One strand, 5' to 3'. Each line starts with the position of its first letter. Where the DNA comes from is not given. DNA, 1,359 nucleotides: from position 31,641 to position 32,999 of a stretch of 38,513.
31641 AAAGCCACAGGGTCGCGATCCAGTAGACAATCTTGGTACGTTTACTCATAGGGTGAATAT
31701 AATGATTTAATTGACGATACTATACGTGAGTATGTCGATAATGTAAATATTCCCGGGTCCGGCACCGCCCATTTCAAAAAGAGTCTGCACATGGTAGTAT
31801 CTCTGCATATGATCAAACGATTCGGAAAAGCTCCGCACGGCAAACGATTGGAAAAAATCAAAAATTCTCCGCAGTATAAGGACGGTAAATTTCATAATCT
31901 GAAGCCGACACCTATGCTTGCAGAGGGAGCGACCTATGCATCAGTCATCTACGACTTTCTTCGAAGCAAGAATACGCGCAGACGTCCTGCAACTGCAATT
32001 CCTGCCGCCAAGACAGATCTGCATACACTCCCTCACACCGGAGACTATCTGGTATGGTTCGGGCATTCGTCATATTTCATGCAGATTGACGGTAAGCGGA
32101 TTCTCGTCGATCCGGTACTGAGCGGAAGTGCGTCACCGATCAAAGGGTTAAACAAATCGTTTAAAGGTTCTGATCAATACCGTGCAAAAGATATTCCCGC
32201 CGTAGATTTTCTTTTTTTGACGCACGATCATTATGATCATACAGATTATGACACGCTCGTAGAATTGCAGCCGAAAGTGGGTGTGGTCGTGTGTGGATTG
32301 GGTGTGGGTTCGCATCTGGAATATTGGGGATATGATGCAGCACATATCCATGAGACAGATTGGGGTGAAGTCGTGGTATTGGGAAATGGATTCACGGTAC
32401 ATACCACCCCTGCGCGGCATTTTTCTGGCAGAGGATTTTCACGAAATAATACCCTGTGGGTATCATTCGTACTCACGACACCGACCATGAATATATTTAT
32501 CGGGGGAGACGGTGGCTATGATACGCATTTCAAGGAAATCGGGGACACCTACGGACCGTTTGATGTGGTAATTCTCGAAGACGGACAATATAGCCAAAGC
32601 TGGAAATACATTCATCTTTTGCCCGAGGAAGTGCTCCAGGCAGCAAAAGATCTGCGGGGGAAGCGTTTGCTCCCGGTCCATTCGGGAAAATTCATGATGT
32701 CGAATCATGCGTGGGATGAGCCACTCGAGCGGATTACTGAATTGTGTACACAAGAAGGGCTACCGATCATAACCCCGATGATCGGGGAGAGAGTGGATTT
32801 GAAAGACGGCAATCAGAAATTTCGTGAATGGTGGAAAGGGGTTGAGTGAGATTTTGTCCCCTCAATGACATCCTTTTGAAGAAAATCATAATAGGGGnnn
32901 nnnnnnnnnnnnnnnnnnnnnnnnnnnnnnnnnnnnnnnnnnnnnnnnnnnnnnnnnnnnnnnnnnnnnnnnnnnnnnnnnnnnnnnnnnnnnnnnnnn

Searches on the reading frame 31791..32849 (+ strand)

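Call 15: search_protein_families(library=pfam, proteins=[window:31791-32849:+], max_evalue=0.001)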
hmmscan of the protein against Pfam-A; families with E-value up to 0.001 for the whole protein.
window:31791-32849:+ (352 aa): 3 families
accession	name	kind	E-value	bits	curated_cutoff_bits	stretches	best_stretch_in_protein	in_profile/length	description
PF12706.13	Lactamase_B_2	-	7.9e-39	133.8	27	1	103-297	2-199/200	Beta-lactamase superfamily domain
PF13483.12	Lactamase_B_3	-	1.8e-14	54.4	24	1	87-297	2-160/160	Beta-lactamase superfamily domain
PF00753.33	Lactamase_B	-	3.8e-07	30.7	22.7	1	89-151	3-57/196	Metallo-beta-lactamase superfamily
